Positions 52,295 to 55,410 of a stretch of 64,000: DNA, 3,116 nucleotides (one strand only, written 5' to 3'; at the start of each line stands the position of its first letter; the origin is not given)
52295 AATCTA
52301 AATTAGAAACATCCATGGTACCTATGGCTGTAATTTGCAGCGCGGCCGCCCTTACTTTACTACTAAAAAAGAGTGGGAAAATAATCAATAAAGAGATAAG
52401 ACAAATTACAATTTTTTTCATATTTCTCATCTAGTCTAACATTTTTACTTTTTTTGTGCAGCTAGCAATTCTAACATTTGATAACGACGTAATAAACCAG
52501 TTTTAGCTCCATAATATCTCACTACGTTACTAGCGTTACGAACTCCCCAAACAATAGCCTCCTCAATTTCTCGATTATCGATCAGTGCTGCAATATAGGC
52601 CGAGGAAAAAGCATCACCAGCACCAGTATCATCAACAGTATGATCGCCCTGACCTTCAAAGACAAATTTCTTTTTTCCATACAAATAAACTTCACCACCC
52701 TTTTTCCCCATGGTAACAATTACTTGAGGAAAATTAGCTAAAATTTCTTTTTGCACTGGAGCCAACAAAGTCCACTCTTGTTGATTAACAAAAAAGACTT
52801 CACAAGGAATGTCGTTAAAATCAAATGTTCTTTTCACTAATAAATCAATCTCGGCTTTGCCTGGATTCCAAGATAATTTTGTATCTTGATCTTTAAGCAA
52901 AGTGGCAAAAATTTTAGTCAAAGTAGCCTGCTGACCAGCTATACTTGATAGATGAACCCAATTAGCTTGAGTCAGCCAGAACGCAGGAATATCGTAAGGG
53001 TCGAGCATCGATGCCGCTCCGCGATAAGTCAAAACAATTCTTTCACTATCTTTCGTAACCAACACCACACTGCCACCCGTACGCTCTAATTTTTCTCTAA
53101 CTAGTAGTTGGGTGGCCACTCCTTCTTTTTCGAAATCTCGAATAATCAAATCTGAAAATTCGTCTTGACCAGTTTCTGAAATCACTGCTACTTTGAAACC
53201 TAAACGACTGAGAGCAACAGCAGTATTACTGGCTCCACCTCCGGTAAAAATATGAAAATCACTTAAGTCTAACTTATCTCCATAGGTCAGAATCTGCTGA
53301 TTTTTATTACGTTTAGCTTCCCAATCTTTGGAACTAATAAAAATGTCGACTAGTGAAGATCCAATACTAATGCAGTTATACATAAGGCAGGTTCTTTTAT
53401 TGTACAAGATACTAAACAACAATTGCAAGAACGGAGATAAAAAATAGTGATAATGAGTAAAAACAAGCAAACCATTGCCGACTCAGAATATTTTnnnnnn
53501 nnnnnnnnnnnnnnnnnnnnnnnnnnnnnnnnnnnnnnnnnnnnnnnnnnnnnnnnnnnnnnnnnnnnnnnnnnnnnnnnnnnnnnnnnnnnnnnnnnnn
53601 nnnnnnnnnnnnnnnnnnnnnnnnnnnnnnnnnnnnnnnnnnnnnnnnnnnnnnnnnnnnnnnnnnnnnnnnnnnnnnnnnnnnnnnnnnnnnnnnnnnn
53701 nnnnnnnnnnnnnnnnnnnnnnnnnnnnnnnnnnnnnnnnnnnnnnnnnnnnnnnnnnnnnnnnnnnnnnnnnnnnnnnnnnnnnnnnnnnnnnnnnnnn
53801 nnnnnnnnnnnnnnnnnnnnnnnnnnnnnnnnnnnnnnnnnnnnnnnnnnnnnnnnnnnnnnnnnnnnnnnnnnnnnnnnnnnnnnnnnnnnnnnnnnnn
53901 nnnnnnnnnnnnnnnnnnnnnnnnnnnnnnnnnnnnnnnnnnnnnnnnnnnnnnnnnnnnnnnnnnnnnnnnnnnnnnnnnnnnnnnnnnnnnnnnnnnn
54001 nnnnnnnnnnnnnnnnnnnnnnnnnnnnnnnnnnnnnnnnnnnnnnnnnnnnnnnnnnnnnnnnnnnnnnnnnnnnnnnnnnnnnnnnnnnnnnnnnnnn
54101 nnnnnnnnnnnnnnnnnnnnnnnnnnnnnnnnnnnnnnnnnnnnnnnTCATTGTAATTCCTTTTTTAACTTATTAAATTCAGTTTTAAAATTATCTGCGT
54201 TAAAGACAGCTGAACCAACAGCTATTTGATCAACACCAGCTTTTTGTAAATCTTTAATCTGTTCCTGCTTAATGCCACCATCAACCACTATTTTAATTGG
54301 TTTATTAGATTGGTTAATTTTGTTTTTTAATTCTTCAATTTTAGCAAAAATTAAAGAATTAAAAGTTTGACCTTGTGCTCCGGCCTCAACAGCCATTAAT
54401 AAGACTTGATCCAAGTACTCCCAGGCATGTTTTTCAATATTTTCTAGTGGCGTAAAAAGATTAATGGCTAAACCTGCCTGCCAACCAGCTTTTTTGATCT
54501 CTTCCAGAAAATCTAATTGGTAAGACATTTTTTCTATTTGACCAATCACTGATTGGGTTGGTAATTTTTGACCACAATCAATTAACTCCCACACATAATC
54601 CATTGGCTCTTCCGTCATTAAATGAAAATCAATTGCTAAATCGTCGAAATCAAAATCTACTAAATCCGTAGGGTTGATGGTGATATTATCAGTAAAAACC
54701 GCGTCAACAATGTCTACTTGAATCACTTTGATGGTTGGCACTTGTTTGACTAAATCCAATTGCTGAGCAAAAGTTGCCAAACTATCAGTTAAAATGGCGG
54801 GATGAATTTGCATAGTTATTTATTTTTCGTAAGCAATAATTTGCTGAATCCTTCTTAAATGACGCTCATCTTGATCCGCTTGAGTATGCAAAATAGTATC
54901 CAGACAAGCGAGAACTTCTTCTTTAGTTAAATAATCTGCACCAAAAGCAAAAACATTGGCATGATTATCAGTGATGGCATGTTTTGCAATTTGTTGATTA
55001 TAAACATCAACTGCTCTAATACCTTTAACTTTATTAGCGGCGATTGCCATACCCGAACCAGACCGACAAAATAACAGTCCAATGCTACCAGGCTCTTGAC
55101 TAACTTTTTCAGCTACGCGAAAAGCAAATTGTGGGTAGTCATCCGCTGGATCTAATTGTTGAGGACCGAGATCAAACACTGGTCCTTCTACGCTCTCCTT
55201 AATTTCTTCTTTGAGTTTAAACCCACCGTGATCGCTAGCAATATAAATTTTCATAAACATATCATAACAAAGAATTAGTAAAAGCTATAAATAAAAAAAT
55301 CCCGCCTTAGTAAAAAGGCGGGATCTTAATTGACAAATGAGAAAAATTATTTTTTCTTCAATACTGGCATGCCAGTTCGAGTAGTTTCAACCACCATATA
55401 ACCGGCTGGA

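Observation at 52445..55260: rpiB-rpe-LOG-pfkB cluster: candidate nucleotide/ribose salvage route into the pentose-phosphate pathway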

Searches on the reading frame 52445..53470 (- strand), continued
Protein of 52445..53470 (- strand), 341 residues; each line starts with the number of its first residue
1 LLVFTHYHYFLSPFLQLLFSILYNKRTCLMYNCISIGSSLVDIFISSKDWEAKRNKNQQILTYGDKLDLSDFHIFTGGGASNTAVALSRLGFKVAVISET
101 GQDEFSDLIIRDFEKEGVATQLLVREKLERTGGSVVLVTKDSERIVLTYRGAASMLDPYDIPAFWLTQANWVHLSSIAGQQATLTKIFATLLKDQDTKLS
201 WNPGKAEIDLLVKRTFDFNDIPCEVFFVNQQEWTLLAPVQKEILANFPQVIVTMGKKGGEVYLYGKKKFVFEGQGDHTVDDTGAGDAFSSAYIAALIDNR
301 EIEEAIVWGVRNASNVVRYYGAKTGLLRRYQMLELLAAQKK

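Call 52: fold_search(model_id=the predicted structure, library=pdb)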
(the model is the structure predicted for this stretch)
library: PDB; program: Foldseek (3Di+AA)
matches with E <= 10: 1244; with E <= 0.001: 374
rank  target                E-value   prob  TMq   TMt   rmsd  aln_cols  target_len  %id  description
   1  6ilr_A                5.4e-22  1.00  0.76  0.76   4.0       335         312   20  Structure of Arabidopsis thaliana Ribokinase in unligand form (released 2019-03-13)
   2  1rka                  1.1e-21  1.00  0.78  0.80   4.1       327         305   19  THE APO FORM OF E. COLI RIBOKINASE (released 1999-08-31)
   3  4e3a_A                1.1e-21  1.00  0.75  0.71   5.5       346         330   20  CRYSTAL STRUCTURE OF probable sugar kinase protein from Rhizobium etli CFN 42 (released 2012-03-21)
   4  9a6b_A                1.4e-21  1.00  0.72  0.77   4.5       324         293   25  Integrative model of RBSK-GUDB by crosslinking MS and deep learning (released 2024-09-18)
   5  1vm7_B                1.5e-21  1.00  0.73  0.77   4.7       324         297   21  Crystal structure of Ribokinase (TM0960) from Thermotoga maritima at 2.15 A resolution (released 2004-09-21)
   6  1vm7_A                2.6e-21  1.00  0.74  0.77   4.6       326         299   22  Crystal structure of Ribokinase (TM0960) from Thermotoga maritima at 2.15 A resolution (released 2004-09-21)
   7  9zpu_D                3.2e-21  1.00  0.79  0.81   3.4       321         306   17  Crystal Structure of a Ribokinase from Brucella suis in complex with ADP (released 2025-12-31)
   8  9zpu_A                4.3e-21  1.00  0.79  0.81   3.4       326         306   17  Crystal Structure of a Ribokinase from Brucella suis in complex with ADP (released 2025-12-31)
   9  6ilr_B                4.8e-21  1.00  0.73  0.73   4.5       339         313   19  Structure of Arabidopsis thaliana Ribokinase in unligand form (released 2019-03-13)
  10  5c3y_D                7.2e-21  1.00  0.76  0.77   4.2       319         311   21  Structure of human ribokinase crystallized with AMPPNP (released 2016-06-15)
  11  2fv7_A                7.6e-21  1.00  0.77  0.78   4.0       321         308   20  Crystal structure of human ribokinase (released 2006-02-28)
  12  1v1b_A                8.0e-21  1.00  0.77  0.80   4.1       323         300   22  2-KETO-3-DEOXYGLUCONATE KINASE FROM THERMUS THERMOPHILUS WITH BOUND ATP (released 2004-04-14)
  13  5c3y_A                1.2e-20  1.00  0.77  0.79   4.0       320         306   21  Structure of human ribokinase crystallized with AMPPNP (released 2016-06-15)
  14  1rkd                  1.2e-20  1.00  0.77  0.78   4.8       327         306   19  E. COLI RIBOKINASE COMPLEXED WITH RIBOSE AND ADP (released 1998-03-04)
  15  5byd_B                1.2e-20  1.00  0.77  0.77   4.1       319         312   21  Crystal structure of human ribokinase in P21 spacegroup (released 2016-06-15)
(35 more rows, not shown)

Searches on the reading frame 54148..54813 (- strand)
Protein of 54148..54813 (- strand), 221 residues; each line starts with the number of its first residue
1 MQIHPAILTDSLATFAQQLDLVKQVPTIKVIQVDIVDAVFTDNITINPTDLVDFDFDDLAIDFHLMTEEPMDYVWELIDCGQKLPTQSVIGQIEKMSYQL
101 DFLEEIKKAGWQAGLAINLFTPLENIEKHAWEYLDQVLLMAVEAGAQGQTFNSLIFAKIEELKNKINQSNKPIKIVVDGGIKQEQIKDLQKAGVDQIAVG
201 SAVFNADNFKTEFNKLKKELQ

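Call 3: search_protein_families(library=pfam, proteins=[window:54148-54813:-], max_evalue=0.01)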
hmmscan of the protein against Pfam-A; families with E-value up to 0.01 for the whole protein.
window:54148-54813:- (221 aa): 9 families
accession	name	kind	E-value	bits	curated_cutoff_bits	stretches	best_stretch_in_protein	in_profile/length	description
PF00834.25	Ribul_P_3_epim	-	9.5e-41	139.8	21.1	1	3-204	2-198/198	Ribulose-phosphate 3 epimerase family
PF01729.25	QRPTase_C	-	5e-05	23.5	23.1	1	142-205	97-160/169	Quinolinate phosphoribosyl transferase, C-terminal domain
PF02581.23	TMP-TENI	-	0.0001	22.2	27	1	158-203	140-180/180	Thiamine monophosphate synthase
PF00977.27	His_biosynth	-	0.00011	22.2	23.6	1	122-212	31-114/228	Histidine biosynthesis protein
PF03932.20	CutC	-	0.00069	19.6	23.3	1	97-197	97-196/202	CutC family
PF04055.27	Radical_SAM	-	0.0024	18.5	29.5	0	155-201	62-109/166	Radical SAM superfamily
PF00218.27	IGPS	-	0.0025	17.5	27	0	158-216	198-254/254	Indole-3-glycerol phosphate synthase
PF13714.12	PEP_mutase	-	0.0043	17.1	31.5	1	142-206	167-227/240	Phosphoenolpyruvate phosphomutase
PF00121.24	TIM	-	0.0053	16.7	20.1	1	156-210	183-239/245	Triosephosphate isomerase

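Call 4: search_protein_families(library=ncbifam, proteins=[window:54148-54813:-], max_evalue=0.01)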
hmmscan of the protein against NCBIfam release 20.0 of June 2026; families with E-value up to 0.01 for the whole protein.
window:54148-54813:- (221 aa): 28 families (the best 25 are shown)
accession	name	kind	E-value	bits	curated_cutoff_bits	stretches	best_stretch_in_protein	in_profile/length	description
NF004076.0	PRK05581.1-4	subfamily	5.2e-39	133.8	165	1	2-218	6-217/221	ribulose-phosphate 3-epimerase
TIGR01163.1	rpe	equivalog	5.2e-38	130.5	212.6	1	3-217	2-211/211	ribulose-phosphate 3-epimerase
NF007266.0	PRK09722.1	equivalog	2.4e-27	95.9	271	1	1-218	3-217/230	D-allulose 6-phosphate 3-epimerase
NF005944.0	PRK08005.1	equivalog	2.5e-18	66.1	376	1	1-213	1-204/210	ribulose-phosphate 3 epimerase family protein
NF005986.0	PRK08091.1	equivalog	5.7e-15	55.9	264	1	7-220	19-227/229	ribulose-phosphate 3-epimerase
TIGR03128.2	RuMP_HxlA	equivalog_domain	3.1e-07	30.3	200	1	140-218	129-203/205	3-hexulose-6-phosphate synthase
NF010658.0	PRK14057.1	equivalog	3.3e-07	30.1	530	1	12-209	34-230/254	epimerase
TIGR00693.1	thiE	equivalog_domain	1.2e-06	28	145.1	1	164-215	145-196/197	thiamine phosphate synthase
NF002727.0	PRK02615.1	equivalog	6.3e-06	25.1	335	1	156-221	282-345/349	thiamine phosphate synthase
NF005819.0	PRK07695.1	equivalog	1.4e-05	24.9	251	1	172-220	149-197/205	thiazole tautomerase TenI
NF006415.0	PRK08662.1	equivalog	3.4e-05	22.8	243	1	159-209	247-297/381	nicotinate phosphoribosyltransferase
NF041755.1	RuMP_HxlAB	equivalog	7e-05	21.9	500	1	142-211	136-201/391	bifunctional 3-hexulose-6-phosphate synthase/6-phospho-3-hexuloisomerase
NF009833.0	PRK13307.1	equivalog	7.2e-05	21.8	274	1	104-216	270-375/392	bifunctional 5,6,7,8-tetrahydromethanopterin hydro-lyase/3-hexulose-6-phosphate synthase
NF000736.0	PRK00043.2-3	equivalog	0.00014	21.4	227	1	164-216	149-201/207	thiamine phosphate synthase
TIGR00078.1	nadC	equivalog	0.00058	19.2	198.4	1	140-203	194-257/269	carboxylating nicotinate-nucleotide diphosphorylase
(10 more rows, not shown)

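Call 16: search_solved_structures(query=window:54148-54813:-, max_evalue=0.001, show_alignments=2)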
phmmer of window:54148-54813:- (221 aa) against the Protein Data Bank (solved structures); distinct sequences matched with E-value up to 0.001: 14.
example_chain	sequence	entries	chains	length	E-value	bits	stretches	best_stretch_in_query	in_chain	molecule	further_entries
3inp_A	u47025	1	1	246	1.5e-22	83.8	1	1-220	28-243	D-ribulose-phosphate 3-epimerase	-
7u5y_A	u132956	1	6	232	1.4e-21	80.7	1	3-215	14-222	Ribulose-phosphate 3-epimerase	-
1tqj_A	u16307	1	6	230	2.9e-20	76.4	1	3-210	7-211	Ribulose-phosphate 3-epimerase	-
1rpx_A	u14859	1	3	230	5.9e-20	75.4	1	3-213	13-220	PROTEIN (RIBULOSE-PHOSPHATE 3-EPIMERASE)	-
5umf_A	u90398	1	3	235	2.5e-19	73.4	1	3-220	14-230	Ribulose-phosphate 3-epimerase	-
2fli_A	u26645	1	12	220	5.5e-19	72.2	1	2-217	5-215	ribulose-phosphate 3-epimerase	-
7sbj_A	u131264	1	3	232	2.4e-18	70.1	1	3-208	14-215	Ribulose-phosphate 3-epimerase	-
7b1w_J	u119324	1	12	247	5.3e-18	69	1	3-217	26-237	Ribulose-phosphate 3-epimerase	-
3ct7_A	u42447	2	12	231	7.7e-17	65.2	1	1-209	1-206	D-allulose-6-phosphate 3-epimerase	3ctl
4nu7_A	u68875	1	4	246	7e-15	58.8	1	4-208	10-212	Ribulose-phosphate 3-epimerase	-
1h1y_A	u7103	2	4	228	2.1e-14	57.3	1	2-217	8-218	D-RIBULOSE-5-PHOSPHATE 3-EPIMERASE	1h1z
3qc3_A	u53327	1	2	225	1.3e-11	48.1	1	3-217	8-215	D-ribulose-5-phosphate-3-epimerase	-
3ovp_A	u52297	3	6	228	1.4e-11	48.1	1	3-217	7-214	Ribulose-phosphate 3-epimerase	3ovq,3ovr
1tqx_A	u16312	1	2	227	2.4e-11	47.3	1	3-215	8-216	D-ribulose-5-phosphate 3-epimerase, putative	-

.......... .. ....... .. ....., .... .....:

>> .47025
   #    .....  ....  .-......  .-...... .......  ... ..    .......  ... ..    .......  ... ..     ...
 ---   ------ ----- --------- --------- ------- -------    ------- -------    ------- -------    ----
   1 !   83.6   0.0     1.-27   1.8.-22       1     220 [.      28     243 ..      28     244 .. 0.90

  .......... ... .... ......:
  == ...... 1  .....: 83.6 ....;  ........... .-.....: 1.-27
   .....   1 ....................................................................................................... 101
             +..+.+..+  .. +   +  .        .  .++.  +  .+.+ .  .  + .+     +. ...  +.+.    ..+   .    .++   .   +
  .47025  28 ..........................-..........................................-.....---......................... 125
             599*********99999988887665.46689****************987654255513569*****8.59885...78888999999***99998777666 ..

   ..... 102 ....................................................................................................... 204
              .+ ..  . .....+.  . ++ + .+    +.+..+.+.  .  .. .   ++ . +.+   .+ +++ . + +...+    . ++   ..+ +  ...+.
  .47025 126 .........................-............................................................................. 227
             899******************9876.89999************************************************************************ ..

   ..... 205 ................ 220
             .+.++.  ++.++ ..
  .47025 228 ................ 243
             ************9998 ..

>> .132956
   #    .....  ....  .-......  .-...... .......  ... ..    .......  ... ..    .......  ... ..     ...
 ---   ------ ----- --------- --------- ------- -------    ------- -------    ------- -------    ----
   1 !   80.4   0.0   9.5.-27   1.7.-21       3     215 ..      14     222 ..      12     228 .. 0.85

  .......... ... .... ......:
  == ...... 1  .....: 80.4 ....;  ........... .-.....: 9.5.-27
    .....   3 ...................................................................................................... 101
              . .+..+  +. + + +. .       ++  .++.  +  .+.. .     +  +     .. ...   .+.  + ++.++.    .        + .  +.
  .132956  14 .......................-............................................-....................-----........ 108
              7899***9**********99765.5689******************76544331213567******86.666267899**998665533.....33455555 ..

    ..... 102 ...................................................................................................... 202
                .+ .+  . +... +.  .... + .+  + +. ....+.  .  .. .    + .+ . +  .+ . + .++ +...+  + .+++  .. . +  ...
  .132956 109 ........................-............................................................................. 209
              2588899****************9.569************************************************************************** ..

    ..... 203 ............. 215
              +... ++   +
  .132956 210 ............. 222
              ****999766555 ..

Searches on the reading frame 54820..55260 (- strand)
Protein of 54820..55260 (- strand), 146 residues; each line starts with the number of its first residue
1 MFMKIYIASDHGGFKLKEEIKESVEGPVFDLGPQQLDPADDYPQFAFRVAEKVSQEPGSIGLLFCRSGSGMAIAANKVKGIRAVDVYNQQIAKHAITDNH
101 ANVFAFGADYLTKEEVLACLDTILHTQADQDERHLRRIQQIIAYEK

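Call 3: search_protein_families(library=pfam, proteins=[window:54820-55260:-], max_evalue=0.01)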
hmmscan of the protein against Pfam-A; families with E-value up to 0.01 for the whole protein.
window:54820-55260:- (146 aa): 1 family
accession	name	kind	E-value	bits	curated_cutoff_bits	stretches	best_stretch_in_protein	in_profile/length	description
PF02502.23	LacAB_rpiB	-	1.1e-37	129.5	24.7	1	5-141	1-138/138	Ribose/Galactose Isomerase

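Call 4: search_protein_families(library=ncbifam, proteins=[window:54820-55260:-], max_evalue=0.01)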
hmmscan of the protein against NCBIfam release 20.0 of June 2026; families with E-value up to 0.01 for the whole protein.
window:54820-55260:- (146 aa): 11 families
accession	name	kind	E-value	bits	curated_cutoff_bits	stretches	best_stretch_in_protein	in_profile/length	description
TIGR02133.1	RPI_actino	equivalog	2e-40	138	168.2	1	3-145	1-146/148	ribose-5-phosphate isomerase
NF004051.0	PRK05571.1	subfamily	6.7e-40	136.3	135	1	3-145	2-146/149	ribose-5-phosphate isomerase B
TIGR00689.1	rpiB_lacA_lacB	subfamily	1.7e-39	135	88.3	1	5-146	1-144/145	RpiB/LacA/LacB family sugar-phosphate isomerase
TIGR01120.1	rpiB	equivalog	1.2e-26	93.3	138.65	1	4-143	1-141/143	ribose 5-phosphate isomerase B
NF006380.0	PRK08621.1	equivalog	1e-15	58.4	164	1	3-137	1-134/142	galactose-6-phosphate isomerase subunit LacA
NF051858.1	EryPhIsonDerIRhiz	equivalog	1e-15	58.1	240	1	3-141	1-143/150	D-erythrulose-4-phosphate isomerase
NF006381.0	PRK08622.1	equivalog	5.5e-15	55.6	234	1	3-142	1-142/171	galactose-6-phosphate isomerase subunit LacB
TIGR01119.1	lacB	equivalog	4.6e-11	42.7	312.55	1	3-141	1-141/171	galactose-6-phosphate isomerase subunit LacB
NF009258.0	PRK12615.1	equivalog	3.4e-10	40.1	325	1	27-137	28-137/171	galactose-6-phosphate isomerase subunit LacB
NF009257.0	PRK12613.1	equivalog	3.3e-09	37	243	1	3-129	1-126/141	galactose-6-phosphate isomerase subunit LacA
TIGR01118.1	lacA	equivalog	7.8e-08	32.5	181.1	1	3-129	1-127/141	galactose-6-phosphate isomerase subunit LacA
